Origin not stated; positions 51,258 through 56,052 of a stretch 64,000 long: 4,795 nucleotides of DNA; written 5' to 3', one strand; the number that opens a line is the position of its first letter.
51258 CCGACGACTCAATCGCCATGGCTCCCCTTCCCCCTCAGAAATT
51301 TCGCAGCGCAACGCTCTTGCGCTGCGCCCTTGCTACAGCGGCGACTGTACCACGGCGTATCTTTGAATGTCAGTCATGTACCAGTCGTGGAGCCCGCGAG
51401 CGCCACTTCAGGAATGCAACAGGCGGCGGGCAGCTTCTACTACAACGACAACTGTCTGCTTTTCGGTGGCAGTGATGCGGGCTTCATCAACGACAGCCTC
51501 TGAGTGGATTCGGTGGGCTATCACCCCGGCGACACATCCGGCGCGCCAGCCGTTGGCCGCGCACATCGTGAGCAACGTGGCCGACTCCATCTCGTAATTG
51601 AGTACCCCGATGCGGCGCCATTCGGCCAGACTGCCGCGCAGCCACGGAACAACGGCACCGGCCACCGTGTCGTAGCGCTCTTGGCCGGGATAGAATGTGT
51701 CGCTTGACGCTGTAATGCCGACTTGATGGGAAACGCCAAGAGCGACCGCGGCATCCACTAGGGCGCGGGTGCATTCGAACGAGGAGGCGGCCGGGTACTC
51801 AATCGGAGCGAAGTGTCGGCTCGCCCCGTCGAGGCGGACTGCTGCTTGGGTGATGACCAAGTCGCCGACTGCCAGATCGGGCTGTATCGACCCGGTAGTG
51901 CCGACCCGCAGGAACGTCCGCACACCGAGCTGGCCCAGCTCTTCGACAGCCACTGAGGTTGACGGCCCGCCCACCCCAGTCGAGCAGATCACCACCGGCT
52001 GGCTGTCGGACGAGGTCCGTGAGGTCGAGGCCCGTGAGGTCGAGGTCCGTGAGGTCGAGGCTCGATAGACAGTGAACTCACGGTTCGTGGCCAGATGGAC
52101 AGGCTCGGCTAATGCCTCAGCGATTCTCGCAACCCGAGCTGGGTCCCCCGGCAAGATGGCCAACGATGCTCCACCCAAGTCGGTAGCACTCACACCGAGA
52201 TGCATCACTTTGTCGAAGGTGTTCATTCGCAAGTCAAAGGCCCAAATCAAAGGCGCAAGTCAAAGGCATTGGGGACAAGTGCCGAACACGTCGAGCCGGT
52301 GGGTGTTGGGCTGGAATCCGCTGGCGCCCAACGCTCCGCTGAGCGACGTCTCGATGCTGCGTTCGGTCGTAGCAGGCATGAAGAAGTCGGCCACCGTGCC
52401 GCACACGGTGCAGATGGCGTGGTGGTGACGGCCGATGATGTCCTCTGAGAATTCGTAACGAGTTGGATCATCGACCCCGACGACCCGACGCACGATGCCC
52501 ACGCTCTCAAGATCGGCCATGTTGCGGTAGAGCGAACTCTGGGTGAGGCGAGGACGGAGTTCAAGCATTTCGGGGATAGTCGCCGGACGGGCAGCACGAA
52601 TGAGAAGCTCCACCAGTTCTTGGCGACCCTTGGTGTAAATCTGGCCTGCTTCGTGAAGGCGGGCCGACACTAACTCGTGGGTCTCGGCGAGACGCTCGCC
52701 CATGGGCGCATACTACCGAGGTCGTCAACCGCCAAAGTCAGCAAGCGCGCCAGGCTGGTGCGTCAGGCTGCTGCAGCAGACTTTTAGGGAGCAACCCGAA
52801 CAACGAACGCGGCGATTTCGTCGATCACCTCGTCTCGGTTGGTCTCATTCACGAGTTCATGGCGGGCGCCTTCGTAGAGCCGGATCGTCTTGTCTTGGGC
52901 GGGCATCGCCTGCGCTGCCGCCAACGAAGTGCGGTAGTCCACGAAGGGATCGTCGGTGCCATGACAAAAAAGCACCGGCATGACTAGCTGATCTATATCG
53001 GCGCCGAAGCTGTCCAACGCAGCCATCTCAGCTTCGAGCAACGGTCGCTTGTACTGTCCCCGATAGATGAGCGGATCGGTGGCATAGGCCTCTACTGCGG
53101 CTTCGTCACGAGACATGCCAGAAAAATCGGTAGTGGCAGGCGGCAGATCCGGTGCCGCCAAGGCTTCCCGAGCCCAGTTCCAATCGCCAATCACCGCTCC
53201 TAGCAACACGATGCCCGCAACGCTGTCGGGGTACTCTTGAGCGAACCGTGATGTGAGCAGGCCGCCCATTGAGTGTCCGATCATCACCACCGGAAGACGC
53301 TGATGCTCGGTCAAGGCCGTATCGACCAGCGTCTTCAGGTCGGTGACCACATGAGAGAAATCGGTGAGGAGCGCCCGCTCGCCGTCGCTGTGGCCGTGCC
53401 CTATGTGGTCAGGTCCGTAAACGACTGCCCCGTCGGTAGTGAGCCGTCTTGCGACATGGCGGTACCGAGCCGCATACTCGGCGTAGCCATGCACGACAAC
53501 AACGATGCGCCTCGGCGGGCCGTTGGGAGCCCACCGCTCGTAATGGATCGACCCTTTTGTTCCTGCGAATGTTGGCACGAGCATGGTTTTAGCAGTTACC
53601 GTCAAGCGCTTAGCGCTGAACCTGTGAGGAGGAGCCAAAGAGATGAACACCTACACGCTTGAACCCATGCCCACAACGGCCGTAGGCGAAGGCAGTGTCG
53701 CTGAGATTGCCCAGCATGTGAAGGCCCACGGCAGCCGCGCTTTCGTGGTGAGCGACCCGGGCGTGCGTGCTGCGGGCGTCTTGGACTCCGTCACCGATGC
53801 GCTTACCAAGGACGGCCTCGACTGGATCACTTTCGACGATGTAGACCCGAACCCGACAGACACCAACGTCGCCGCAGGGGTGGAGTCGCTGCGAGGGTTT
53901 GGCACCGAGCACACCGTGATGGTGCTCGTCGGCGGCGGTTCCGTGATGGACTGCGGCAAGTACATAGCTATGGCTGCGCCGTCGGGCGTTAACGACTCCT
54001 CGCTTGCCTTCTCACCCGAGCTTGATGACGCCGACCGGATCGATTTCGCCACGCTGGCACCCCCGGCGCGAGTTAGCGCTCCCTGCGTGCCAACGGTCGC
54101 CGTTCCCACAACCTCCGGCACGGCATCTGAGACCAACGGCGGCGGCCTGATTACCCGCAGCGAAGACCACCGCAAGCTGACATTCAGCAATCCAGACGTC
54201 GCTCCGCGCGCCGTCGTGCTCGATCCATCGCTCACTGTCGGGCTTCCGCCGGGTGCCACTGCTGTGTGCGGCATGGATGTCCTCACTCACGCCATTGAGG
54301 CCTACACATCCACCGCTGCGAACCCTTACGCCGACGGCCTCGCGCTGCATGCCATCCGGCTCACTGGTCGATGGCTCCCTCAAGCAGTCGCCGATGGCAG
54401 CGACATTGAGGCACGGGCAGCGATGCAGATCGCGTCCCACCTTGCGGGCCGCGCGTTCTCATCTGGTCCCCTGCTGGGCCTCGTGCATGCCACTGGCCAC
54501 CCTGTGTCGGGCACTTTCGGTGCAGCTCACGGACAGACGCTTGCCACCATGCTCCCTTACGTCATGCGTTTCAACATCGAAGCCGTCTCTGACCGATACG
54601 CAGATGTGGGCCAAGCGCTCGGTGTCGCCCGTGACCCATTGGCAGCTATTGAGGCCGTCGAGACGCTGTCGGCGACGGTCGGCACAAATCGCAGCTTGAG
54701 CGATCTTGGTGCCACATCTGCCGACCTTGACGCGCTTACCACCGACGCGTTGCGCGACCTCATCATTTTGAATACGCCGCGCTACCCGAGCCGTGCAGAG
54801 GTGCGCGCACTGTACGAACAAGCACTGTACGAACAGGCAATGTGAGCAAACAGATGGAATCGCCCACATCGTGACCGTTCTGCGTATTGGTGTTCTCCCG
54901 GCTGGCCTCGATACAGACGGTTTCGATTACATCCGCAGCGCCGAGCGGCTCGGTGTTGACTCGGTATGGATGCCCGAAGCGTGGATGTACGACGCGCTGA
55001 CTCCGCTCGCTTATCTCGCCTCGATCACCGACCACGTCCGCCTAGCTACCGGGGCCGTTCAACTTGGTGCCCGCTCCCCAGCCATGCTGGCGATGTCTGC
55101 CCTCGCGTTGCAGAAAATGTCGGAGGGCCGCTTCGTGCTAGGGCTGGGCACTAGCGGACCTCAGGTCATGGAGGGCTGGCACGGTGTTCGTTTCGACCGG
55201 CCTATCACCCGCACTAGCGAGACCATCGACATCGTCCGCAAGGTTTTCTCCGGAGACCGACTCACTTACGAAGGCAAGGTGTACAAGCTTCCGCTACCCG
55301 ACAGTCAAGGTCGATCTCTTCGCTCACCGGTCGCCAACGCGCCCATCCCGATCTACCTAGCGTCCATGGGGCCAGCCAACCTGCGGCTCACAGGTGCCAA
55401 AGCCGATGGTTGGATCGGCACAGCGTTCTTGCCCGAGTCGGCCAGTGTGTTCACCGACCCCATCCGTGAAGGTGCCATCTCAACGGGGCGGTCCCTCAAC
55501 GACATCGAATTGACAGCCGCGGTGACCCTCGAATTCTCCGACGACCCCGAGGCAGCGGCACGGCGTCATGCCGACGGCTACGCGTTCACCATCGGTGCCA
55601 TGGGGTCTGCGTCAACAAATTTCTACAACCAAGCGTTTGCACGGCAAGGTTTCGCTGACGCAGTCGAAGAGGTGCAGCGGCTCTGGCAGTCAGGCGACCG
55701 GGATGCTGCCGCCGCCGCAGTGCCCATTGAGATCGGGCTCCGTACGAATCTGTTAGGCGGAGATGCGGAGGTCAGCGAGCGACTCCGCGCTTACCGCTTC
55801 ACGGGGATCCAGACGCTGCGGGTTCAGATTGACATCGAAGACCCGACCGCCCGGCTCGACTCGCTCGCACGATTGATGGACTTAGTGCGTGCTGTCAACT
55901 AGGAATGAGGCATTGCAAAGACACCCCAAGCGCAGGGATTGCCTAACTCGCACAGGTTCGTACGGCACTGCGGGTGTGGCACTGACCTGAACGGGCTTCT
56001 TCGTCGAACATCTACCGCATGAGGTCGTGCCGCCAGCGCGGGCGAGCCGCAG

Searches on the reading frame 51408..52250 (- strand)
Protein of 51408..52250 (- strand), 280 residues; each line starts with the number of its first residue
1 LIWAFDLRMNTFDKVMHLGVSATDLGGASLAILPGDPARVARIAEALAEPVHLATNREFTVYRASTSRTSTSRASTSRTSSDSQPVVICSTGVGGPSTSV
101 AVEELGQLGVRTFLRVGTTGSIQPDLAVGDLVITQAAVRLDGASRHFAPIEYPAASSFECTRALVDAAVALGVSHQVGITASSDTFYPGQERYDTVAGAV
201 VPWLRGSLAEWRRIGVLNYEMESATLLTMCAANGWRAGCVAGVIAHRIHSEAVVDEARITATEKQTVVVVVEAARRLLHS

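Call 48: search_protein_families(library=pfam, proteins=[window:51408-52250:-])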
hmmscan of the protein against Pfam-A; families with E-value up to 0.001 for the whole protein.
window:51408-52250:- (280 aa): 1 family
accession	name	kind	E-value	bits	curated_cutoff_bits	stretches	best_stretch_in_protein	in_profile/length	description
PF01048.26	PNP_UDP_1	-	6.5e-35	121.1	25.1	1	30-254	2-210/233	Phosphorylase superfamily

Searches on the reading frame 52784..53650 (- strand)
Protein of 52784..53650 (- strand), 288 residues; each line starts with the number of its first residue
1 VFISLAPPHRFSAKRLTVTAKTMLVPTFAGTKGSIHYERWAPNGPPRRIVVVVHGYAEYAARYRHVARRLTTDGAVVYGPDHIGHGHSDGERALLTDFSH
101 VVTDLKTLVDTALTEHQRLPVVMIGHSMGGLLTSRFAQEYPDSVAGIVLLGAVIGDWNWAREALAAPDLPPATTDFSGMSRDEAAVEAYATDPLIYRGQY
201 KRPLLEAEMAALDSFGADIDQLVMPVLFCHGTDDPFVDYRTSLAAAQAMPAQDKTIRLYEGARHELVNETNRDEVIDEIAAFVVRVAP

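Call 48: search_protein_families(library=pfam, proteins=[window:52784-53650:-])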
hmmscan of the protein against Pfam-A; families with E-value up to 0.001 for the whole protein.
window:52784-53650:- (288 aa): 12 families
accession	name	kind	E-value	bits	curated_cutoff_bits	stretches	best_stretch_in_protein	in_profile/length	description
PF12146.15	Hydrolase_4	-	2.6e-60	204.2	27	1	45-271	2-239/239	Serine aminopeptidase, S33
PF00561.26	Abhydrolase_1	-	1.7e-23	84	25.8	1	49-154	2-103/245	alpha/beta hydrolase fold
PF12697.13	Abhydrolase_6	-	4.7e-18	67.1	26.3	1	50-277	1-216/217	Alpha/beta hydrolase family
PF00326.27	Peptidase_S9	-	1.4e-07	31.6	22.6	1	98-286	45-209/213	Prolyl oligopeptidase family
PF01738.24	DLH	-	3.5e-07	30.5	21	0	218-272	138-194/217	Dienelactone hydrolase family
PF20408.4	Abhydrolase_11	-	6.2e-07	29.8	27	0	88-151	47-106/193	Alpha/beta hydrolase domain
PF12695.13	Abhydrolase_5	-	1.4e-06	28.7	27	1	111-152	48-89/164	Alpha/beta hydrolase family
PF00975.26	Thioesterase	-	2.4e-06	28.4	26.4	1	49-280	2-223/226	Thioesterase domain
PF02230.22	Abhydrolase_2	-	3e-06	27.7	23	0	224-269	157-204/217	Phospholipase/Carboxylesterase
PF10230.15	LIDHydrolase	-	0.00049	20.4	27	0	64-156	19-122/262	Lipid-droplet associated hydrolase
PF02450.21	LCAT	-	0.00053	19.7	21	1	103-140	106-142/392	Lecithin:cholesterol acyltransferase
PF07819.20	PGAP1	-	0.0008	19.7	24.3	0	115-151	87-126/233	PGAP1-like alpha/beta domain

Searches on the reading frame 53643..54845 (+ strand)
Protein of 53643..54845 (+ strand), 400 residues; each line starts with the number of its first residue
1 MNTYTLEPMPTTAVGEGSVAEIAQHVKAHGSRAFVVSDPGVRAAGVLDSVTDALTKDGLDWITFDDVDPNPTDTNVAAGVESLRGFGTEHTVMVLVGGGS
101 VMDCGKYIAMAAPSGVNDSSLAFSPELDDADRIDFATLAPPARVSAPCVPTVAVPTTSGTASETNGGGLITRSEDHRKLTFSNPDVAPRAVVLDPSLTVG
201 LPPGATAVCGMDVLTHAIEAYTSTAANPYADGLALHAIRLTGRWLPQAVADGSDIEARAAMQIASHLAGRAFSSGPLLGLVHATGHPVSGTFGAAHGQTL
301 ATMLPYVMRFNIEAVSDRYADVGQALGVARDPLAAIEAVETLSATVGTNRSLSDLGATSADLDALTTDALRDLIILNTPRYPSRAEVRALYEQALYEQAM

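Call 48: search_protein_families(library=pfam, proteins=[window:53643-54845:+])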
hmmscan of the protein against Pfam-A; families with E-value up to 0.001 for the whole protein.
window:53643-54845:+ (400 aa): 3 families
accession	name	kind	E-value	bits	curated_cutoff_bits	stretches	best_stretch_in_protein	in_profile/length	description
PF25137.1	ADH_Fe_C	-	7.9e-51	173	27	1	206-394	1-193/194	Fe-containing alcohol dehydrogenase family, C-terminal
PF00465.25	Fe-ADH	-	4.6e-38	130.9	31.3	1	13-195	5-168/168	Iron-containing alcohol dehydrogenase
PF13685.12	Fe-ADH_2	-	6.1e-10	39.7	28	1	17-111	5-96/149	Iron-containing alcohol dehydrogenase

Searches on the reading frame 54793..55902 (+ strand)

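Call 48: search_protein_families(library=pfam, proteins=[window:54793-55902:+])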
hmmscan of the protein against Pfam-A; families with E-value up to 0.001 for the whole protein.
window:54793-55902:+ (369 aa): 1 family
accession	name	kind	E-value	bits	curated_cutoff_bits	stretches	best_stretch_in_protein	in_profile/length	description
PF00296.26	Bac_luciferase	-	8.4e-70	236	27.9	1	45-340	27-313/314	Luciferase-like monooxygenase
